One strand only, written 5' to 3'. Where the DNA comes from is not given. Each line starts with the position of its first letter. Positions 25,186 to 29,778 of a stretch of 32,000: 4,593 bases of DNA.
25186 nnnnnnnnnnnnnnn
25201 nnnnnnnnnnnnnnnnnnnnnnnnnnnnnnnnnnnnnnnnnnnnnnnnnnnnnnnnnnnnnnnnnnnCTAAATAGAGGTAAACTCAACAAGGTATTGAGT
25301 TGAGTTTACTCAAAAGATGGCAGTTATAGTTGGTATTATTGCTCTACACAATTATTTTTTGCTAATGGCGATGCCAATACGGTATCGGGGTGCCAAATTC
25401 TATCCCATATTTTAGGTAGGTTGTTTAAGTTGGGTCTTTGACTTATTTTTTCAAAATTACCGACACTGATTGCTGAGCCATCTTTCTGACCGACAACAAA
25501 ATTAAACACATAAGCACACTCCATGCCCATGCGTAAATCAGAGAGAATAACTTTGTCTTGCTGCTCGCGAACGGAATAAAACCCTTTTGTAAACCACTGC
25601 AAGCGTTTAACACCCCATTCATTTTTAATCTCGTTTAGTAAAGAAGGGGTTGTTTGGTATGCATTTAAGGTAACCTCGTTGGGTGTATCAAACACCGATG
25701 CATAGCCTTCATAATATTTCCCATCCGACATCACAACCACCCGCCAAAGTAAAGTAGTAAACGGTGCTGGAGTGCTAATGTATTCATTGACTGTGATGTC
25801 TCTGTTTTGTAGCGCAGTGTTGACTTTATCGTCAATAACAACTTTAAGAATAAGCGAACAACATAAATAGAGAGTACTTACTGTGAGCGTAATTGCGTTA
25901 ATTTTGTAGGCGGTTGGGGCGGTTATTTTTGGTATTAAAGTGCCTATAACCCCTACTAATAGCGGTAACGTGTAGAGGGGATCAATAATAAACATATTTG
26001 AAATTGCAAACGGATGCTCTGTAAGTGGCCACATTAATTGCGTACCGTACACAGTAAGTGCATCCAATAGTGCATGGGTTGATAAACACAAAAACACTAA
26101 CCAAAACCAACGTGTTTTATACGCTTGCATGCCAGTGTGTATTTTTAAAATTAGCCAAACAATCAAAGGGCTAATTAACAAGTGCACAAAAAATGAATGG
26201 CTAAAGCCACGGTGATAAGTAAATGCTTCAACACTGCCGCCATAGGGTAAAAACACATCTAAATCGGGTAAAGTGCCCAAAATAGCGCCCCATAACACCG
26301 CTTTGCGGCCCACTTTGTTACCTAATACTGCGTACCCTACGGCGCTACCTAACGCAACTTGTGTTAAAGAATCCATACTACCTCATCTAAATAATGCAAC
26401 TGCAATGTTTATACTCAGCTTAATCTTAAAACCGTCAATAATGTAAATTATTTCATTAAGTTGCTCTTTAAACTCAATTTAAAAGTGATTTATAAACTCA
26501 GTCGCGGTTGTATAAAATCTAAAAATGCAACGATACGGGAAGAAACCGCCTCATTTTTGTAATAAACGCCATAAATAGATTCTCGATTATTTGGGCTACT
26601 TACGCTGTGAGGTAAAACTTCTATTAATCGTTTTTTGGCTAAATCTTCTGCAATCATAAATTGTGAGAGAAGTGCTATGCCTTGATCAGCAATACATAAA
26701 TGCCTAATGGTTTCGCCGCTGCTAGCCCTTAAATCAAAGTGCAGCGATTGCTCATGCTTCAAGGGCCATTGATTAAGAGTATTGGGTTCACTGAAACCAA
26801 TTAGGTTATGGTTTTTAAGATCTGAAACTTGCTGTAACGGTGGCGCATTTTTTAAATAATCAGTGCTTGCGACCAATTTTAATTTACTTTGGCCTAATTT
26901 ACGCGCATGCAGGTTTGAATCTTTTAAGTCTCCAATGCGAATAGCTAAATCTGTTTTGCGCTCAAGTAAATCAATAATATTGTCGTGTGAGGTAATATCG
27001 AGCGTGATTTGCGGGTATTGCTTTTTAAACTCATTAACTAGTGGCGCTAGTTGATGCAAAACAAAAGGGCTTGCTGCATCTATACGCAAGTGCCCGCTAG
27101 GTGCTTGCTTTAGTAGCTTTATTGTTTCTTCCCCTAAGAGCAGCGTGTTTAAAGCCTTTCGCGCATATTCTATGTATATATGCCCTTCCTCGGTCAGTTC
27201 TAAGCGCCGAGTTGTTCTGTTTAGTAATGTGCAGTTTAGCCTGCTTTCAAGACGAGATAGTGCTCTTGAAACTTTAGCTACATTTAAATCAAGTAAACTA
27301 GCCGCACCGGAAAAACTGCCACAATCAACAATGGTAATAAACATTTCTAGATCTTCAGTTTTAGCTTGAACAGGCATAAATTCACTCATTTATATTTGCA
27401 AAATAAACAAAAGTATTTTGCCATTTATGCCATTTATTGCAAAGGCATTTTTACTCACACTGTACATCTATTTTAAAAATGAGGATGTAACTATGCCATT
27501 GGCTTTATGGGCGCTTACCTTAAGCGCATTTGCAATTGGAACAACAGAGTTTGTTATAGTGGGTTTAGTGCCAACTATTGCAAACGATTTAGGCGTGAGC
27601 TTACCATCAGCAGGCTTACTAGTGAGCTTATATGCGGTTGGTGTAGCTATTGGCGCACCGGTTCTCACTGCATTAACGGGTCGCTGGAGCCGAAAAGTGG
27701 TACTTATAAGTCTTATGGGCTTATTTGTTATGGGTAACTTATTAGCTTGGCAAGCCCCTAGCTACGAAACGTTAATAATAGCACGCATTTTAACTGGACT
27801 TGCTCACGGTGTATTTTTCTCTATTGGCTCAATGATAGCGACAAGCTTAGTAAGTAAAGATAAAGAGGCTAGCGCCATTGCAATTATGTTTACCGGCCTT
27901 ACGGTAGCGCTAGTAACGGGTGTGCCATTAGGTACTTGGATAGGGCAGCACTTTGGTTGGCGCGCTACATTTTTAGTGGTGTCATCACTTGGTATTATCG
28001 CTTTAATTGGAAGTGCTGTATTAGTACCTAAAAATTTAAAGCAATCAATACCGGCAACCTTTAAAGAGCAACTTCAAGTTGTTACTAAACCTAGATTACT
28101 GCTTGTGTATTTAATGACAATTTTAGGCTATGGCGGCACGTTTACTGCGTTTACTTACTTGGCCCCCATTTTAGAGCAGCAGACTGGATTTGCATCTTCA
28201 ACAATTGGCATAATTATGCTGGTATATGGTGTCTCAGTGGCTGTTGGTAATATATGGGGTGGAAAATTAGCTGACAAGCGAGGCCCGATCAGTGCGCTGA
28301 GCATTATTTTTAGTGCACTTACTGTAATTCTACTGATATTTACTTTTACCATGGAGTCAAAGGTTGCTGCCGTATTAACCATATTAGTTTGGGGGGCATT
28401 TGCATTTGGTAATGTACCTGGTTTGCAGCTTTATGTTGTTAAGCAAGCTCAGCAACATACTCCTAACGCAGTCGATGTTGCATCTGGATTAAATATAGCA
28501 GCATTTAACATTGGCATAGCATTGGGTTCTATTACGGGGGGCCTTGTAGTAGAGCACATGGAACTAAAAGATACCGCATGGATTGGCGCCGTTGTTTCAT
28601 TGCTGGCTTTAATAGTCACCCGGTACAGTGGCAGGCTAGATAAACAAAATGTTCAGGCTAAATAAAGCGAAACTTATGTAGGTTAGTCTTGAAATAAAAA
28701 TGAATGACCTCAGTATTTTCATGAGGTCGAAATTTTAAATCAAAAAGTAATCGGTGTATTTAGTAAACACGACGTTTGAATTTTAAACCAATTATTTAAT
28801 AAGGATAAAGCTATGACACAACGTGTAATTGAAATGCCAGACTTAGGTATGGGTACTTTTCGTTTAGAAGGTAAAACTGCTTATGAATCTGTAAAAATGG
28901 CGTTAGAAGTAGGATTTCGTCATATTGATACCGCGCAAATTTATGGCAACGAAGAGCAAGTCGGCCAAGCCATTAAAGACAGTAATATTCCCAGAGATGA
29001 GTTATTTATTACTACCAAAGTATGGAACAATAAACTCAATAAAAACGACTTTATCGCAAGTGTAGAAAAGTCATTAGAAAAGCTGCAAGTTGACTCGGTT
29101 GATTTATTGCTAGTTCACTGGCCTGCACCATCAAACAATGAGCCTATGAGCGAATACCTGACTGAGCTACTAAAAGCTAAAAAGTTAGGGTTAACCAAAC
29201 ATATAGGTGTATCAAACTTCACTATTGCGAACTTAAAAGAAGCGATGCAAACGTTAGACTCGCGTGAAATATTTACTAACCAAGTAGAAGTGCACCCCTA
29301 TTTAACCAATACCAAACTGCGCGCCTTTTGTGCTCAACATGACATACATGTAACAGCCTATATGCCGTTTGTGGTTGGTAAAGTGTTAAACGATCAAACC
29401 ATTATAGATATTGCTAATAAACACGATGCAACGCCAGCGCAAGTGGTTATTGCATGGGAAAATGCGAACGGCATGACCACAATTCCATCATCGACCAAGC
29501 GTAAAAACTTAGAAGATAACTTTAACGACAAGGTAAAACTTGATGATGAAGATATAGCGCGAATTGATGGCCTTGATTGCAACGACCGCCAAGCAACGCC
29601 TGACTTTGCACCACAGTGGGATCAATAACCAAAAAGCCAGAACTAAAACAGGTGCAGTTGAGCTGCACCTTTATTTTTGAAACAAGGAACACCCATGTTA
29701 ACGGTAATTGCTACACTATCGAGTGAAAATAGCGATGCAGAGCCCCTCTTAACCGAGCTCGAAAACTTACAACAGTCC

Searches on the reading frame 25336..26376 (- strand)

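Call 8: search_protein_families(library=pfam, proteins=[window:25336-26376:-], max_evalue=0.001)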
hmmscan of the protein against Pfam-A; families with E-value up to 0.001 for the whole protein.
window:25336-26376:- (346 aa): 1 family
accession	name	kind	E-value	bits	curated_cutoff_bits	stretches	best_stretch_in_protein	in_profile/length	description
PF04307.19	YdjM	-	9.1e-32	110.4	29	1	1-178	1-173/176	YdjM inner membrane protein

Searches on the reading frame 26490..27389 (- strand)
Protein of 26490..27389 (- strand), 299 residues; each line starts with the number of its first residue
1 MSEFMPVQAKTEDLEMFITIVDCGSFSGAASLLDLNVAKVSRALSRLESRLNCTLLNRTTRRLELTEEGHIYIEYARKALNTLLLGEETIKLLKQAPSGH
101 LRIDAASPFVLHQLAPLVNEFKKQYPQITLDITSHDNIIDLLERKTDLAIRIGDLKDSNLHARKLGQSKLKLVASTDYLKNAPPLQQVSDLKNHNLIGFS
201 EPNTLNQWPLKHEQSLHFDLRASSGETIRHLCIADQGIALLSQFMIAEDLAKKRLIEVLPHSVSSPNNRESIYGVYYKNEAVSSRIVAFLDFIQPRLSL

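Call 8: search_protein_families(library=pfam, proteins=[window:26490-27389:-], max_evalue=0.001)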
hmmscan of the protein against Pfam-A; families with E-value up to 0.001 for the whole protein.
window:26490-27389:- (299 aa): 2 families
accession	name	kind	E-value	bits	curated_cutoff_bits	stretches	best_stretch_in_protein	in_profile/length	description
PF03466.25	LysR_substrate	-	3.7e-38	131.4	28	1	95-296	2-207/209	LysR substrate binding domain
PF00126.33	HTH_1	-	7.4e-19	67.9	26.6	1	12-70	2-60/60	Bacterial regulatory helix-turn-helix protein, lysR family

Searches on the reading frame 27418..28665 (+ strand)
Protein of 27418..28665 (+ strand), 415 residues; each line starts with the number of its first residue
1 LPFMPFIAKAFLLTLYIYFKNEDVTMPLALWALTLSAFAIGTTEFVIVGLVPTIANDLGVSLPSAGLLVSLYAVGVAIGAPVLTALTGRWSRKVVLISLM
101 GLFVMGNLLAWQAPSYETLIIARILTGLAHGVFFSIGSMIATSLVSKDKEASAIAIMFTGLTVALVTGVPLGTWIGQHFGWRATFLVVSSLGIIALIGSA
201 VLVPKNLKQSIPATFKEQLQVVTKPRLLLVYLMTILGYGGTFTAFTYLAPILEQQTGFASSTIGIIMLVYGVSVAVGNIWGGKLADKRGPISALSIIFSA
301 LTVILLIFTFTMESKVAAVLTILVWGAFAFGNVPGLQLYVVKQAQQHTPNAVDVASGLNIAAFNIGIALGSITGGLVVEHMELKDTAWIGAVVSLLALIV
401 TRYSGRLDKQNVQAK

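Call 8: search_protein_families(library=pfam, proteins=[window:27418-28665:+], max_evalue=0.001)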
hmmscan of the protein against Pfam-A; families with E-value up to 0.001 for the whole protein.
window:27418-28665:+ (415 aa): 3 families
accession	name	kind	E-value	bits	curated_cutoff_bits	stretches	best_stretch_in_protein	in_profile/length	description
PF07690.21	MFS_1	-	2.3e-52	178.5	33.4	1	33-347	1-326/347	Major Facilitator Superfamily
PF06779.20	MFS_4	-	8.6e-13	48.8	26.3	1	37-400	2-362/364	Uncharacterised MFS-type transporter YbfB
PF00083.30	Sugar_tr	-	7.3e-10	38.7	22.3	1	65-199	48-188/452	Sugar (and other) transporter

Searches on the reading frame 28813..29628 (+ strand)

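Call 8: search_protein_families(library=pfam, proteins=[window:28813-29628:+], max_evalue=0.001)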
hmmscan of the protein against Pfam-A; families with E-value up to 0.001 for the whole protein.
window:28813-29628:+ (271 aa): 1 family
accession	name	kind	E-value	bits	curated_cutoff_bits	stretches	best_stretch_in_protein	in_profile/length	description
PF00248.27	Aldo_ket_red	-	1.1e-56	192.5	24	1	11-254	2-289/291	Aldo/keto reductase family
